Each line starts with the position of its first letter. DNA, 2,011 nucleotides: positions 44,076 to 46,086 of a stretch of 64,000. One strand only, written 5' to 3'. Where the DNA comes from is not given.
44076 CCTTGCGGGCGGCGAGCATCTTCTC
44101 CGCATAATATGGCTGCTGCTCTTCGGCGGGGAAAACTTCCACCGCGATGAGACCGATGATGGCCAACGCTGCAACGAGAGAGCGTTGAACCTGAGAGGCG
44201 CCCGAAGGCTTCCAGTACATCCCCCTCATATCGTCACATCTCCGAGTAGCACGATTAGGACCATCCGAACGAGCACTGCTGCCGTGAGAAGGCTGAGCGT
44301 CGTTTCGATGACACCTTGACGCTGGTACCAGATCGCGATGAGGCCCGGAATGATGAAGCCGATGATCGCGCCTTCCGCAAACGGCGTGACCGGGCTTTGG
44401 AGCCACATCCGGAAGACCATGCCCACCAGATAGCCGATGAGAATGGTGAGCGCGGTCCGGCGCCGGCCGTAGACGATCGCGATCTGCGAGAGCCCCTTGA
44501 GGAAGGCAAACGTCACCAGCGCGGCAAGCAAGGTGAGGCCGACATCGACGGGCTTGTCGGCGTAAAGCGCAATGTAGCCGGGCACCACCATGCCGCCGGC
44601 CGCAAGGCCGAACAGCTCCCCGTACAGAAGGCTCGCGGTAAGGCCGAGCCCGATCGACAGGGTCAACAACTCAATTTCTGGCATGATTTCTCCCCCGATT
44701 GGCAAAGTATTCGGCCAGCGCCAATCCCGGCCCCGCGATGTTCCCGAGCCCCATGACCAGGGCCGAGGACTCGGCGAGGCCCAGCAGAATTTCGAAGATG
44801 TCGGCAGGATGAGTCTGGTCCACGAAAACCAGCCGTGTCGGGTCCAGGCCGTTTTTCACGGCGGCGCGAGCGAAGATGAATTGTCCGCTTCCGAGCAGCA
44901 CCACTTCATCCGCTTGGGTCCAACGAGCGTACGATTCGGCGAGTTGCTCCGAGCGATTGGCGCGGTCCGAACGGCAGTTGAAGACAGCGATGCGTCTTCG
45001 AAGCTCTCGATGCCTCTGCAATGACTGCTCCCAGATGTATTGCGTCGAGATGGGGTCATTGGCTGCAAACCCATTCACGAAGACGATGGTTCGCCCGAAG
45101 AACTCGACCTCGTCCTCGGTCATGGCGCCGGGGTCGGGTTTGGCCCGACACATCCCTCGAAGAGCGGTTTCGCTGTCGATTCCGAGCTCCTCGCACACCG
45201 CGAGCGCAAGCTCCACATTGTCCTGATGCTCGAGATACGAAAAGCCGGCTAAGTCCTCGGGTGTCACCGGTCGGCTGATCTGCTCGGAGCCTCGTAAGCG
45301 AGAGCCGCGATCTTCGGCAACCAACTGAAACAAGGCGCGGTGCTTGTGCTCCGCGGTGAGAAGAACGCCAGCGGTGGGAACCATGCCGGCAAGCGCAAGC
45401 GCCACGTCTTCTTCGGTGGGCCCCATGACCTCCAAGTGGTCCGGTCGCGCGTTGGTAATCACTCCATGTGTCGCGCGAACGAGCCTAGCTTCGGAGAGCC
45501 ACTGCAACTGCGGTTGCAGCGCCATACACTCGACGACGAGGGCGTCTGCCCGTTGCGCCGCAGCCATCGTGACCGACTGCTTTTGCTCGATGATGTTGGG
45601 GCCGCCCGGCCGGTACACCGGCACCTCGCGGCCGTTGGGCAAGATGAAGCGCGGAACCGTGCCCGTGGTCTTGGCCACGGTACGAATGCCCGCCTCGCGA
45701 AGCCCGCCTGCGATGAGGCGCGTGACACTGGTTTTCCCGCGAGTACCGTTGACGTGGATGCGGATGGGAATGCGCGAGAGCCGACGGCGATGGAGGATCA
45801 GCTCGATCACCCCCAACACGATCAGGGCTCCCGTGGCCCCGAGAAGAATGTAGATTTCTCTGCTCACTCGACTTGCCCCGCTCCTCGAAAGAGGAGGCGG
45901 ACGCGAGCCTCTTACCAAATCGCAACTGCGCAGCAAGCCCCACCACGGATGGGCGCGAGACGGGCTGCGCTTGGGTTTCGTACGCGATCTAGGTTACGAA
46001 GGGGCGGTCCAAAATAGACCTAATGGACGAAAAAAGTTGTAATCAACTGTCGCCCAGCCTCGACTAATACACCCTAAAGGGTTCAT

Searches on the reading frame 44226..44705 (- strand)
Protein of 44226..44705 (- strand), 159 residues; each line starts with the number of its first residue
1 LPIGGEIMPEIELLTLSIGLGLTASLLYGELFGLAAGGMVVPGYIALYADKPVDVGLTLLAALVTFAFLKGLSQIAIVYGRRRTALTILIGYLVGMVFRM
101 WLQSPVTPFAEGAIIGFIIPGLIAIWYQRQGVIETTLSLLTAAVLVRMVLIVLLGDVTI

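Call 50: search_protein_families(library=pfam, proteins=[window:44226-44705:-], max_evalue=1)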
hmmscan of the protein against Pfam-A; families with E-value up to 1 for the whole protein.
window:44226-44705:- (159 aa): 2 families
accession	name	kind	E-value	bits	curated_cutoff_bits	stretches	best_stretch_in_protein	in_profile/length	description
PF14102.11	Caps_synth_CapC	-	1.2e-31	110.1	27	1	20-135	1-118/119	Capsule biosynthesis CapC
PF17198.9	AveC_like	-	0.55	10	26.6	1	31-103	37-114/234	Spirocyclase AveC-like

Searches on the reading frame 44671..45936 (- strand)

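Call 8: search_protein_families(library=pfam, proteins=[window:44671-45936:-], max_evalue=0.001)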
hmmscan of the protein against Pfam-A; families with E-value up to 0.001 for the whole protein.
window:44671-45936:- (421 aa): 1 family
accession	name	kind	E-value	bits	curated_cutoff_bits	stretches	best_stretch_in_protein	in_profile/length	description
PF08245.18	Mur_ligase_M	-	4.3e-10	40.3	24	1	62-179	1-103/200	Mur ligase middle domain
